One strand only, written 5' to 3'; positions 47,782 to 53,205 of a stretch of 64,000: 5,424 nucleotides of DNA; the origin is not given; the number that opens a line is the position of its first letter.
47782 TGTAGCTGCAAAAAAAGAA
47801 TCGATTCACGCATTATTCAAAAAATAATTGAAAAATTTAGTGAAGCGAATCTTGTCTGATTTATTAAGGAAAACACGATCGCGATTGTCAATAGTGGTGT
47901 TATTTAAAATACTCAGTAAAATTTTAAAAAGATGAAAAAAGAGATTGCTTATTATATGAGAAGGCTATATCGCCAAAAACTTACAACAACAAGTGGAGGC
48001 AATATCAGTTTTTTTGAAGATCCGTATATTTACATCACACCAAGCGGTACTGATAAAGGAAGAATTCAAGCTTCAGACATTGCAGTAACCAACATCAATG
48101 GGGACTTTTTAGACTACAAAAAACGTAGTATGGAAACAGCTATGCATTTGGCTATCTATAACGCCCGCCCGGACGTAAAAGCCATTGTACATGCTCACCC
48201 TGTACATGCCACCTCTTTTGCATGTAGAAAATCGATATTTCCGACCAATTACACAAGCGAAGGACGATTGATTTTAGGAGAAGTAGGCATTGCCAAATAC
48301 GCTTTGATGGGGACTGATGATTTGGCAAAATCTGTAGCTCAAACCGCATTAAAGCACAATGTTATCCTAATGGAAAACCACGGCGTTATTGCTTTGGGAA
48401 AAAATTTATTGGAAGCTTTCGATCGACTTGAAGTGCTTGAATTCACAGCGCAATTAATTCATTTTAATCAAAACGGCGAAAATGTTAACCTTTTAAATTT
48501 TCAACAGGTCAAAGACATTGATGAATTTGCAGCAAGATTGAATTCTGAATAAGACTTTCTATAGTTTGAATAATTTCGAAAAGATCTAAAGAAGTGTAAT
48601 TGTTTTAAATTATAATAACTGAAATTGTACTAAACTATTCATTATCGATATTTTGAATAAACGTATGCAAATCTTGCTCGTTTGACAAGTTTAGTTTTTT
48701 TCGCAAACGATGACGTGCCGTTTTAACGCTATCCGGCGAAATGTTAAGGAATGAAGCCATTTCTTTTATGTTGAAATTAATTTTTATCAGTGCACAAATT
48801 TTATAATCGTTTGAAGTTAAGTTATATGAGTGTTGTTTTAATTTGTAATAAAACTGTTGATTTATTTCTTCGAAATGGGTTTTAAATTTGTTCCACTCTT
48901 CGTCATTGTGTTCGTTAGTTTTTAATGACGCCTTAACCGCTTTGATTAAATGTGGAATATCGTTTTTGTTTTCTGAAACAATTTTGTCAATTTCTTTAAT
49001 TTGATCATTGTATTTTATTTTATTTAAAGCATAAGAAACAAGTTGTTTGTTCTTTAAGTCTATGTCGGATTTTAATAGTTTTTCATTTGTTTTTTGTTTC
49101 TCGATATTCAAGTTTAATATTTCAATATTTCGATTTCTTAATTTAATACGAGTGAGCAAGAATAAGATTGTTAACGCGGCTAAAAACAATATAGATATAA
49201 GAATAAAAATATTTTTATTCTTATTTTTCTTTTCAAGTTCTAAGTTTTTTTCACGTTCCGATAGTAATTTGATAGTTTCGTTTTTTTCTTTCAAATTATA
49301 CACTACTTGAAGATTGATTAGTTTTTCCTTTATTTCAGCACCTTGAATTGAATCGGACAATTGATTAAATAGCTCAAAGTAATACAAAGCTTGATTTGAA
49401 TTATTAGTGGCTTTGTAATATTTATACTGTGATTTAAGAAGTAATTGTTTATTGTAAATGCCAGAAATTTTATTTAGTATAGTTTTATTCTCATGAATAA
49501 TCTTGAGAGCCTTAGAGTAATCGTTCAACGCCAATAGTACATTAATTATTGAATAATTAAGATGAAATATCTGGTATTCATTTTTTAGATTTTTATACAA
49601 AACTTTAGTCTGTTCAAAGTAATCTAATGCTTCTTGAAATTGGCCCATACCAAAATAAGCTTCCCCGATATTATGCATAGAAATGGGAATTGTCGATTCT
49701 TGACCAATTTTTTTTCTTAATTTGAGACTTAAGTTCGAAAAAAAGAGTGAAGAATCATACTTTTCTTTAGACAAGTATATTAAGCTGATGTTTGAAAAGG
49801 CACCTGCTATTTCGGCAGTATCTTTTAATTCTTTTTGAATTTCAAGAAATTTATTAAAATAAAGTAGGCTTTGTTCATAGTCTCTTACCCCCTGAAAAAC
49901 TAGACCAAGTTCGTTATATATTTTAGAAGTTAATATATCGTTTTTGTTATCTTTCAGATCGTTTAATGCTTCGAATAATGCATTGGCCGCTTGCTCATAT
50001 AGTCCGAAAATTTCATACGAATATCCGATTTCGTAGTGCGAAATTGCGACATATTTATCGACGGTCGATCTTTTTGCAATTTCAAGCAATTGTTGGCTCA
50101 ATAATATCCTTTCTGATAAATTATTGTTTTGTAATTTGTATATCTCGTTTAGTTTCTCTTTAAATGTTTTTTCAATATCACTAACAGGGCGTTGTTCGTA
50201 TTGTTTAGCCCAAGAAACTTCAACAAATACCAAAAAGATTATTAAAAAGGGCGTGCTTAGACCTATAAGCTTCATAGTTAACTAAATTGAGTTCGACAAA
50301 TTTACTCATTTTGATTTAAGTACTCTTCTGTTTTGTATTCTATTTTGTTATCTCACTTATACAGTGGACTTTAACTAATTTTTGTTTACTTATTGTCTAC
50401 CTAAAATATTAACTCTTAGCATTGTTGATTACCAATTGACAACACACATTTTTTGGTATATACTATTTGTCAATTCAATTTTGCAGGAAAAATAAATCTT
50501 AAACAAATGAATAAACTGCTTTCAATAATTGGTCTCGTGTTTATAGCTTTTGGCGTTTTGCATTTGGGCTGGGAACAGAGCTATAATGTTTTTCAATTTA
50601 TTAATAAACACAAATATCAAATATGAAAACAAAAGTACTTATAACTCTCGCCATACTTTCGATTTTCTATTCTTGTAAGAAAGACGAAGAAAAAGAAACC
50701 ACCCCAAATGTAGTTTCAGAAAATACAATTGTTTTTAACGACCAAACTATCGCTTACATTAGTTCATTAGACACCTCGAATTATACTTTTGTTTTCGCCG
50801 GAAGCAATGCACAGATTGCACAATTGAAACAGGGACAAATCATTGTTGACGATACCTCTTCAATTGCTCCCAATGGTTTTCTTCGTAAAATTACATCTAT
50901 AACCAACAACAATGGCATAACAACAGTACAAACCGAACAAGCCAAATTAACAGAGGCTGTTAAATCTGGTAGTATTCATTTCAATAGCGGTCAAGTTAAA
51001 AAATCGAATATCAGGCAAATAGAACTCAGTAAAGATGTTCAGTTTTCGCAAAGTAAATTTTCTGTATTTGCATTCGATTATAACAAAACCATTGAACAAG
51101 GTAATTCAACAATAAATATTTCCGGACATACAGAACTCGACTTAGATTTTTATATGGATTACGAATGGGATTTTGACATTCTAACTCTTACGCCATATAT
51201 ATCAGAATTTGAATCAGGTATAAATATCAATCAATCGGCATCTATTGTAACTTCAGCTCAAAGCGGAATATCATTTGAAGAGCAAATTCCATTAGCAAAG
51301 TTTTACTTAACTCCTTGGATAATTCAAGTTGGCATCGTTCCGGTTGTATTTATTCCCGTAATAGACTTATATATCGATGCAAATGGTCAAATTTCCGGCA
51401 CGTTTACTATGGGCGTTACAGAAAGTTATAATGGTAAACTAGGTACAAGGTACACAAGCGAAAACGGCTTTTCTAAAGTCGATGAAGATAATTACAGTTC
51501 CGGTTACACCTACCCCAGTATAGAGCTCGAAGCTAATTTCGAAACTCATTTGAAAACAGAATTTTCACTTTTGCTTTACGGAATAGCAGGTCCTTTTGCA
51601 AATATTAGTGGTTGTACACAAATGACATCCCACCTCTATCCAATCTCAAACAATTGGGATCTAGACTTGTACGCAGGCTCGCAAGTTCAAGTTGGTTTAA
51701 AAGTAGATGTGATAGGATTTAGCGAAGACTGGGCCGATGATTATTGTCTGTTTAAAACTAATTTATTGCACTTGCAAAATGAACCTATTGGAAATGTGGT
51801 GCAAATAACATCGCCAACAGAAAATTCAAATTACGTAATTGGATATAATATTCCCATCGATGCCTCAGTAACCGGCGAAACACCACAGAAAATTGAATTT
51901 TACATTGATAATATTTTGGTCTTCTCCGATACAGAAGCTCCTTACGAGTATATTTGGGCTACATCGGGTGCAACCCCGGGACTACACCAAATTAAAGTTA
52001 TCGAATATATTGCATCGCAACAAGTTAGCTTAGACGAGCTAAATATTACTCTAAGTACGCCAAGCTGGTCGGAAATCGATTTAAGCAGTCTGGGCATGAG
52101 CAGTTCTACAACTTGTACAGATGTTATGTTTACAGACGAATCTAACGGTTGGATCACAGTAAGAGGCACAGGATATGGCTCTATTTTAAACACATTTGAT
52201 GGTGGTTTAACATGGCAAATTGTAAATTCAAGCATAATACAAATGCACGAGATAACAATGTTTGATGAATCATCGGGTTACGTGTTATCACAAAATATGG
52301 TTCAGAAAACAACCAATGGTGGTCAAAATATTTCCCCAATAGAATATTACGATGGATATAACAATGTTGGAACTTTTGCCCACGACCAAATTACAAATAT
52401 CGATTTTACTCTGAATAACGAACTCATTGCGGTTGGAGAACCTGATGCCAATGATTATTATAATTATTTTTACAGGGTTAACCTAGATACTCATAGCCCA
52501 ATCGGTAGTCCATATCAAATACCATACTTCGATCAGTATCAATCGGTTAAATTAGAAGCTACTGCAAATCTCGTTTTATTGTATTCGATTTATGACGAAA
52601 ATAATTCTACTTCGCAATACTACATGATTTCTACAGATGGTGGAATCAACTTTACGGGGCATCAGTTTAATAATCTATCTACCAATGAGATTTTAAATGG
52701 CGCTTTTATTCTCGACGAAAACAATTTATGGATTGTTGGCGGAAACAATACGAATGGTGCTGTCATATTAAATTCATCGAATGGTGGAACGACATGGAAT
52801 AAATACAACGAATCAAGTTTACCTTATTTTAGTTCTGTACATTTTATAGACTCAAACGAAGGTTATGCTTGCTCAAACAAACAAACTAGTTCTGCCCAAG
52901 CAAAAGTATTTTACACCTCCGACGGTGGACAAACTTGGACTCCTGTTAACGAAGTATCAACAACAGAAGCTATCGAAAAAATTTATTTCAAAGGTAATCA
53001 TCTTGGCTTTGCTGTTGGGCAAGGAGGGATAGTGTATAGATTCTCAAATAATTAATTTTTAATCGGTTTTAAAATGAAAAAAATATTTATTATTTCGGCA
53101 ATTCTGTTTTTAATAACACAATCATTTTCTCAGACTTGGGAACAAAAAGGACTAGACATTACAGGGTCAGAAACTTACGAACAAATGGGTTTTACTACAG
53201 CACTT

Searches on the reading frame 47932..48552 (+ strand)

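Call 11: search_protein_families(library=pfam, proteins=[window:47932-48552:+], max_evalue=0.001)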
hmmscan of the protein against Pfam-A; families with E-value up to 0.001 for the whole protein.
window:47932-48552:+ (206 aa): 1 family
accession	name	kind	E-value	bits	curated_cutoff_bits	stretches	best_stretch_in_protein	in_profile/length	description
PF00596.27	Aldolase_II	-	4.5e-49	167.3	22.2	1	4-175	2-181/183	Class II Aldolase and Adducin N-terminal domain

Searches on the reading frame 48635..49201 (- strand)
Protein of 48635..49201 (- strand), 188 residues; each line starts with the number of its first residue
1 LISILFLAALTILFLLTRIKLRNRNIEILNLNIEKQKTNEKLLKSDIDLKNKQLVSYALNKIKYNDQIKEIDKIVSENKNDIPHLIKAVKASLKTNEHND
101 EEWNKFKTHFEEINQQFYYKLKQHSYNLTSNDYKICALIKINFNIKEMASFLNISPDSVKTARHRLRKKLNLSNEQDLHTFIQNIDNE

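Call 29: search_protein_families(library=pfam, proteins=[window:48635-49201:-], max_evalue=10)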
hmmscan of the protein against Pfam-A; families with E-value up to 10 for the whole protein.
window:48635-49201:- (188 aa): 12 families
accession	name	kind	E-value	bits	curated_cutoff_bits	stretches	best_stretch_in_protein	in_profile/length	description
PF00196.25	GerE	-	4.9e-05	23.3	23.5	1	139-179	14-54/57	Bacterial regulatory proteins, luxR family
PF08281.18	Sigma70_r4_2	-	0.0011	19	25.7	1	144-170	28-54/54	Sigma-70, region 4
PF03739.19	LptF_LptG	-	0.0054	16.3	27.9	1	2-122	100-215/353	Lipopolysaccharide export system permease LptF/LptG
PF23028.1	YbjQ_3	-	0.022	15.6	27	1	85-124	24-65/95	C2 domain-containing protein 5, fifth YbjQ-like domain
PF23737.1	HTH_71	-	0.023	15.1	27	1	143-169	19-45/50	HTH 3-helical bundle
PF13518.12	HTH_28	-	0.068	13.7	25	1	139-168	10-38/52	Helix-turn-helix domain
PF02954.25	HTH_8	-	0.075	13.2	22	1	140-157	16-33/42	Bacterial regulatory protein, Fis family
PF15019.11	C9orf72-like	-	0.1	12.7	27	1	48-125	43-119/230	C9orf72-like protein family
PF13545.12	HTH_Crp_2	-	0.12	12.8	27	1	138-169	18-49/70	Crp-like helix-turn-helix domain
PF13974.11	YebO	-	0.17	12.6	27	1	4-45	5-47/80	YebO-like protein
PF11929.14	DUF3447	-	2.5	8.5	26.9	1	24-74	17-64/76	Domain of unknown function (DUF3447)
PF04977.20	DivIC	-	5.5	7.3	28.9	1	1-49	1-49/80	Septum formation initiator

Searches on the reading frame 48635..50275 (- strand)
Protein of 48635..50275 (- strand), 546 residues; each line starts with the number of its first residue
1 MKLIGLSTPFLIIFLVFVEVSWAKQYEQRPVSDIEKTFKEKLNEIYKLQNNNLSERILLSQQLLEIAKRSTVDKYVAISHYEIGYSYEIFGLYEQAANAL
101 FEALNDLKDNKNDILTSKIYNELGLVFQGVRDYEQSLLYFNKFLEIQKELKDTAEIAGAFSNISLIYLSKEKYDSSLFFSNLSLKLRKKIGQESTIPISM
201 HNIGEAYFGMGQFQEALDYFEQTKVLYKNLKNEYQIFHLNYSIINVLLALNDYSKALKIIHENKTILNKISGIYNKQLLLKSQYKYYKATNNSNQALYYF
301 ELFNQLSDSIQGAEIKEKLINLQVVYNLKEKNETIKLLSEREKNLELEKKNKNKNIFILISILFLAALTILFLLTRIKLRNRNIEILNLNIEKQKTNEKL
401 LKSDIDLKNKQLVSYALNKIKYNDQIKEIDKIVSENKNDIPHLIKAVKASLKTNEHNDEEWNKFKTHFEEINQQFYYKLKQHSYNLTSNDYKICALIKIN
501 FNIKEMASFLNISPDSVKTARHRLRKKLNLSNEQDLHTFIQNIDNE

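Call 3: search_protein_families(library=pfam, proteins=[window:48635-50275:-], max_evalue=0.1)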
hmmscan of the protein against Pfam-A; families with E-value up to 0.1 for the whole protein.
window:48635-50275:- (546 aa): 14 families
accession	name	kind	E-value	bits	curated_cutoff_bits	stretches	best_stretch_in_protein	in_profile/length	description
PF13424.12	TPR_12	-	3.3e-15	56.5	30.1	2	116-189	2-77/77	Tetratricopeptide repeat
PF00515.34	TPR_1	-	2.3e-09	37.1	27.8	1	201-222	5-26/34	Tetratricopeptide repeat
PF07719.23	TPR_2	-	1.2e-08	34.8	27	1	200-226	4-30/34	Tetratricopeptide repeat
PF13374.12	TPR_10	-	6.2e-08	32.9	27.5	1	199-228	4-33/42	Tetratricopeptide repeat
PF13181.12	TPR_8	-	2.9e-06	27.4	25.7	1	200-222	4-26/34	Tetratricopeptide repeat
PF13176.12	TPR_7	-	3.5e-06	27.1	27.9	1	199-228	1-30/36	Tetratricopeptide repeat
PF00196.25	GerE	-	0.00034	20.6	23.5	1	501-537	18-54/57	Bacterial regulatory proteins, luxR family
PF22883.1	Consortin_N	-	0.00061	20.1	27.7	1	195-229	4-38/52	Consortin, N-terminal domain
PF08281.18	Sigma70_r4_2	-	0.0033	17.5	25.7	1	503-528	29-54/54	Sigma-70, region 4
PF13432.12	TPR_16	-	0.0062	17.4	32.7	0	203-256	3-50/65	Tetratricopeptide repeat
PF13428.12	TPR_14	-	0.015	16.4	23.5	0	204-222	8-26/44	Tetratricopeptide repeat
PF13174.12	TPR_6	-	0.021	15.9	26.3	1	200-227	3-30/33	Tetratricopeptide repeat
PF13371.12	TPR_9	-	0.038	14.4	35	0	121-156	33-68/73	Tetratricopeptide repeat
PF23028.1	YbjQ_3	-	0.088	13.7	27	0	444-482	25-65/95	C2 domain-containing protein 5, fifth YbjQ-like domain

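Call 6: search_protein_families(library=ncbifam, proteins=[window:48635-50275:-], max_evalue=0.1)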
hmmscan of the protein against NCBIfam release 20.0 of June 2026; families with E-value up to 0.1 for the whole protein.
window:48635-50275:- (546 aa): 8 families
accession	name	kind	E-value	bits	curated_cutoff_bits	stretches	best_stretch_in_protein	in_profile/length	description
NF053520.1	HK_Porph_FimS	equivalog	5.9e-20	71.1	600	1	89-466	96-459/618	sensor histidine kinase FimS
NF053779.1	BT3442_fam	equivalog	5.7e-10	38.5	940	1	70-534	96-551/563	BT3442 family protein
NF053617.1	SARPRegAfsRStmc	equivalog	5.2e-08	31.3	1430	1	67-280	726-939/986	SARP-family global regulator AfsR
NF052445.1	RespRegMctR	equivalog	0.00016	21.2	300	1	479-540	138-199/205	two-component system response regulator MctR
NF041717.1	HaaA_phane_TPR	equivalog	0.0022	16.1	1125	1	67-240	542-716/882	cyclophane-containing RiPP biosynthesis TPR protein HaaT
NF008888.0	PRK11922.1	equivalog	0.011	15.4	204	1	500-538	164-202/231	RNA polymerase sigma factor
NF007018.1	PRK09483.1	equivalog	0.023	14.3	280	1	485-537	148-200/217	UvrY/SirA/GacA family response regulator transcription factor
NF007685.0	PRK10360.1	equivalog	0.028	14.2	258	1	485-537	137-189/196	response regulator transcription factor UhpA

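Call 46: find_homologous_proteins(query=window:48635-50275:-, max_evalue=1e-10)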
Query window:48635-50275:- (546 aa): 60 proteins with E <= 1e-10 among 8000 candidates.
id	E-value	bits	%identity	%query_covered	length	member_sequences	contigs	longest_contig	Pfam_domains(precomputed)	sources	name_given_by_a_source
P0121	0.0e+0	1144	100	100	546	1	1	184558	PF00515.35,PF13424.13,PF13176.13,PF13181.13,PF07719.24,PF13374.13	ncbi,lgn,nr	ncbi:MAG: tetratricopeptide repeat protein [Bacteroidales bacterium]|nr:tetratricopeptide repeat pro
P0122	6.9e-40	155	29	78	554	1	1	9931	PF12862.14,PF17874.8,PF00515.35,PF10952.16,PF13424.13,PF13176.13,PF13428.13,PF13181.13,PF07719.24,PF13174.13,PF13374.13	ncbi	-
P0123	1.8e-35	141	27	83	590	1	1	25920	PF17874.8,PF00515.35,PF13424.13,PF13176.13,PF24885.2,PF13181.13,PF07719.24,PF13374.13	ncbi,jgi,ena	-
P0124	2.4e-34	137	26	83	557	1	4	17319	PF13424.13,PF14938.13,PF13181.13,PF07719.24,PF13374.13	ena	-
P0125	5.3e-29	120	24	82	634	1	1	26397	PF13414.13,PF10952.16,PF13176.13,PF13428.13,PF13374.13,PF17874.8,PF00515.35,PF13424.13,PF28559.1,PF14938.13,PF13432.13,PF13181.13,PF07719.24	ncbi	-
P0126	5.4e-29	120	28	81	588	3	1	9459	PF17874.8,PF00515.35,PF13424.13,PF13176.13,PF14938.13,PF13432.13,PF13181.13,PF07719.24,PF13374.13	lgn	-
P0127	6.7e-29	119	39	15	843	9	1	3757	PF13414.13,PF04781.18,PF13176.13,PF24885.2,PF08238.19,PF13374.13,PF14559.13,PF17874.8,PF00515.35,PF13424.13,PF08448.17,PF14938.13,PF13432.13,PF13181.13,PF07719.24,PF13174.13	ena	-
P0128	7.0e-27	113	29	77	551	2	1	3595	PF00515.35,PF00196.26,PF13424.13,PF28559.1,PF13176.13,PF13428.13,PF13181.13,PF07719.24,PF13374.13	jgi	-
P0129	3.9e-26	110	26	92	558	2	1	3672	PF00515.35,PF13424.13,PF13176.13,PF14938.13,PF13181.13,PF07719.24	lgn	-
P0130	6.4e-26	109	24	82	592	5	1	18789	PF17874.8,PF00515.35,PF13424.13,PF13432.13,PF13181.13,PF07719.24,PF13374.13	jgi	-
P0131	7.3e-26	109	27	90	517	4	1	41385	PF00515.35,PF13424.13,PF13176.13,PF13181.13,PF07719.24,PF13374.13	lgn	-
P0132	5.5e-25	106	27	86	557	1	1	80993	PF17874.8,PF00196.26,PF13424.13,PF08281.19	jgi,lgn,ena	-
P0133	1.6e-24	105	26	37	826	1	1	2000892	PF13431.13,PF13176.13,PF24885.2,PF13428.13,PF13374.13,PF17874.8,PF00515.35,PF13424.13,PF28559.1,PF14938.13,PF13432.13,PF13181.13,PF07719.24,PF13174.13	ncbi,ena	-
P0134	4.9e-23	100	28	36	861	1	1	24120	PF13431.13,PF13414.13,PF13176.13,PF13428.13,PF13374.13,PF17874.8,PF00515.35,PF13424.13,PF02518.32,PF14938.13,PF13432.13,PF13181.13,PF07719.24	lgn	-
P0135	8.7e-22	96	25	80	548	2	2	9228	PF00515.35,PF13424.13,PF13181.13,PF07719.24,PF13374.13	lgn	-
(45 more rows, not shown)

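Call 71: find_encoding_contigs(protein=P0123, flank=8000, max_places=1)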
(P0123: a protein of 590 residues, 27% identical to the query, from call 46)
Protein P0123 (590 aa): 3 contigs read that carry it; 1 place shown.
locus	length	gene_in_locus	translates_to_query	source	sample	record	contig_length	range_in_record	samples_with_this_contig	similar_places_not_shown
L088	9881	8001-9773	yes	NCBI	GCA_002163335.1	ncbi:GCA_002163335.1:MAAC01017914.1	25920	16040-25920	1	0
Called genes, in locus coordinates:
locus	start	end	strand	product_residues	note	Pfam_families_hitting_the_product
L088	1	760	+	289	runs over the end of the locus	PF00106:adh_short, PF01370:Epimerase (weak), PF08659:KR, PF13561:adh_short_C2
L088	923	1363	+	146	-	PF01047:MarR (weak), PF12802:MarR_2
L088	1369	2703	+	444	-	PF11918:Peptidase_S41_N, PF03572:Peptidase_S41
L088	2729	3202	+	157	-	PF13474:SnoaL_3 (faint)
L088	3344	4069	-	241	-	PF00072:Response_reg, PF04397:LytTR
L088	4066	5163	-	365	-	PF06580:His_kinase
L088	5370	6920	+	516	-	PF00144:Beta-lactamase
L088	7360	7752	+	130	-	PF00903:Glyoxalase (weak), PF13669:Glyoxalase_4 (faint)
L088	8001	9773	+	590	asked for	PF07719:TPR_2 (faint), PF13181:TPR_8 (faint), PF17874:TPR_MalT (faint), PF13374:TPR_10 (faint), PF24885:TPR_NPHP3 (faint), PF13424:TPR_12, PF00515:TPR_1, PF13424:TPR_12 (weak), +1 more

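Call 72: find_encoding_contigs(protein=P0132, flank=8000, max_places=1)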
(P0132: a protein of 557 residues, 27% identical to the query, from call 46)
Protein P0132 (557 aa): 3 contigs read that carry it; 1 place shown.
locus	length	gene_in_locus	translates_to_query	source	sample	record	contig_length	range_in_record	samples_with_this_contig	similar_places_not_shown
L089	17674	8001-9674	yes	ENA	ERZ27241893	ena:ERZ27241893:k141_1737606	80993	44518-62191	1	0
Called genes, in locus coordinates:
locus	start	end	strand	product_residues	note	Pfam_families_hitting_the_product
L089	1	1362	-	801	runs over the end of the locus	-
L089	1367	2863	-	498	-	-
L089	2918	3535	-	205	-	-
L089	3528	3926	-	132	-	PF00903:Glyoxalase, PF13669:Glyoxalase_4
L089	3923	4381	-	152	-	-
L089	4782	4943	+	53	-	-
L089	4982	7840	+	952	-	PF00041:fn3 (faint), PF18370:RGI_lyase (faint), PF18962:Por_Secre_tail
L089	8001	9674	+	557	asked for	PF13424:TPR_12 (faint), PF17874:TPR_MalT (faint), PF00196:GerE, PF08281:Sigma70_r4_2 (weak)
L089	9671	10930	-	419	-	PF02321:OEP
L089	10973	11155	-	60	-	-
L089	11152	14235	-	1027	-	PF00873:ACR_tran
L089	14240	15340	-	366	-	PF25917:BSH_RND (faint), PF25973:BSH_CzcB (faint), PF25989:YknX_C (faint), PF25954:Beta-barrel_RND_2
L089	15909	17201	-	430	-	PF13173:AAA_14, PF13635:DUF4143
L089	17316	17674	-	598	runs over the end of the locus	PF00664:ABC_membrane, PF13304:AAA_21 (faint), PF00005:ABC_tran, PF02463:SMC_N (faint)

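Call 73: find_encoding_contigs(protein=P0131, flank=8000, max_places=1)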
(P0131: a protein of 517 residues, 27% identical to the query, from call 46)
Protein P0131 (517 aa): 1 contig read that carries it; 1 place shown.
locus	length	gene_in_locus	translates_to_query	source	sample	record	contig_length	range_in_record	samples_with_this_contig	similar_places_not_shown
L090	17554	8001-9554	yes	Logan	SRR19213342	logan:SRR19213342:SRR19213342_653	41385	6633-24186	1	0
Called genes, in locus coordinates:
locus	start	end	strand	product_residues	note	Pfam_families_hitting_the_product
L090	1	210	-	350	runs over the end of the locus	PF13186:SPASM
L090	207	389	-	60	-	-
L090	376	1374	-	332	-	-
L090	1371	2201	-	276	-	-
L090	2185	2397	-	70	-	-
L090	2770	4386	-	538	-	PF17900:Peptidase_M1_N, PF01433:Peptidase_M1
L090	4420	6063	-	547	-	PF00849:PseudoU_synth_2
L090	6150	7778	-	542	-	PF01039:Carboxyl_trans, PF06833:MdcE (faint), PF03255:ACCA (weak)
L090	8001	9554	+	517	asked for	PF07719:TPR_2 (faint), PF13176:TPR_7 (faint), PF13181:TPR_8 (faint), PF13374:TPR_10 (faint), PF13424:TPR_12 (weak), PF00515:TPR_1 (faint), PF13424:TPR_12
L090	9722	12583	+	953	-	PF13620:CarboxypepD_reg, PF13715:CarbopepD_reg_2, PF08308:PEGA (weak), PF07715:Plug, PF00593:TonB_dep_Rec_b-barrel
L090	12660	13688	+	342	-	PF02333:Phytase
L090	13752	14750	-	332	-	PF04613:LpxD, PF24894:Hexapep_GlmU (faint), PF00132:Hexapep (weak), PF25084:LbH_EIF2B, PF25087:GMPPB_C, PF14602:Hexapep_2 (faint), PF00132:Hexapep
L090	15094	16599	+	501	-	PF00171:Aldedh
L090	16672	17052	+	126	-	PF05610:DUF779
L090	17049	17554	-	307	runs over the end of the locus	PF06719:AraC_N, PF00165:HTH_AraC, PF12833:HTH_18, PF00165:HTH_AraC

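Call 89: find_encoding_contigs(protein=P0122, flank=8000, max_places=1)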
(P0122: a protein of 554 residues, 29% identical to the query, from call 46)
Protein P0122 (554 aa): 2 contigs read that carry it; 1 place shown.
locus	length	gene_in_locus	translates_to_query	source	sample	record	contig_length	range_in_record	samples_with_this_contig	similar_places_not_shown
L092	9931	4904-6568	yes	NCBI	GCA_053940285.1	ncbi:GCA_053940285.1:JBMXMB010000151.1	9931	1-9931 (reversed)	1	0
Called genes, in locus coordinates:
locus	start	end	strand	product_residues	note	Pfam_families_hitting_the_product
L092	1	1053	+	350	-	?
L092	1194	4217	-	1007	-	PF26696:PTL_trimer, PF00754:F5_F8_type_C, PF22633:F5_F8_type_C_2, PF13884:Peptidase_S74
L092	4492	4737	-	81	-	-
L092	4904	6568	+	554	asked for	PF10952:DUF2753 (faint), PF13424:TPR_12, PF17874:TPR_MalT (weak), PF00515:TPR_1 (weak), PF07719:TPR_2 (weak), PF13424:TPR_12, PF12862:ANAPC5 (weak), PF13424:TPR_12, +5 more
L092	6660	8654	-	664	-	PF26696:PTL_trimer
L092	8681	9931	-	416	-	?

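Call 91: search_protein_families(library=pfam, proteins=[L092:6660-8654:-], max_evalue=0.01)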
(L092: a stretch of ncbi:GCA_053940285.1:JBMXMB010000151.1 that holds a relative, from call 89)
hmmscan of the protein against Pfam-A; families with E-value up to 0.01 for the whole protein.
L092:6660-8654:- (664 aa): 0 families

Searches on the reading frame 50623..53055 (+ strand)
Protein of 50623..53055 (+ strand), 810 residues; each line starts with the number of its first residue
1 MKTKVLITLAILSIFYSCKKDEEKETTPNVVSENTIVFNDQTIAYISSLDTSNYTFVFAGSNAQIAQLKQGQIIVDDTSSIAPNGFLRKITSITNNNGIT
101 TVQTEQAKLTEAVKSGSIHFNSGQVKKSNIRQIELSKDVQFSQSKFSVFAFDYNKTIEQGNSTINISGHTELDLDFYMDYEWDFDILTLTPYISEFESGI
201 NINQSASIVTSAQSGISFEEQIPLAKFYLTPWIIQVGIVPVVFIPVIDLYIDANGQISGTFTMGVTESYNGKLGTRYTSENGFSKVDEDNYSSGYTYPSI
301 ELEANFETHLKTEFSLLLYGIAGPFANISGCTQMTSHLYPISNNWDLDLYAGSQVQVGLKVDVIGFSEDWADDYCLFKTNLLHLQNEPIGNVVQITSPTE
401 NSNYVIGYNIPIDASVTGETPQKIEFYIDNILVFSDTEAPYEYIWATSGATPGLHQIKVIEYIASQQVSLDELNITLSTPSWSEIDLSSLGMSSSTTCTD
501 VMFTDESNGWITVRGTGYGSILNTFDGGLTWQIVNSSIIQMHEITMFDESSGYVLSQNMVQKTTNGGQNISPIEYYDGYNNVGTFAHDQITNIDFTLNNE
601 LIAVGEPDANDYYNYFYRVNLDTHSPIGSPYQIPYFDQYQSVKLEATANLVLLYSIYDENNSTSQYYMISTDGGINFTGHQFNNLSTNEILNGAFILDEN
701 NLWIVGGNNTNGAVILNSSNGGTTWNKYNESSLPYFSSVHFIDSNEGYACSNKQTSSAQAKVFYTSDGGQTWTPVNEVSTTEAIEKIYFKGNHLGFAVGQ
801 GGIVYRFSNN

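Call 11: search_protein_families(library=pfam, proteins=[window:50623-53055:+], max_evalue=0.001)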
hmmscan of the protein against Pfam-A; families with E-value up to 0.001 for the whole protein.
window:50623-53055:+ (810 aa): 4 families
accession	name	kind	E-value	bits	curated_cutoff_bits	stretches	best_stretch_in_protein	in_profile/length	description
PF17957.7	Big_7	-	1.9e-15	57.7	24.1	1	392-459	2-70/70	Bacterial Ig domain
PF14870.12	PSII_BNR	-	2.4e-12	47.2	27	1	491-573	13-97/303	Photosynthesis system II assembly factor YCF48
PF13088.12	BNR_2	-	0.00032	20.6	31.4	1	652-782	124-258/277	BNR repeat-like domain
PF02012.26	BNR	-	0.0004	20.4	27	0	763-773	1-11/12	BNR/Asp-box repeat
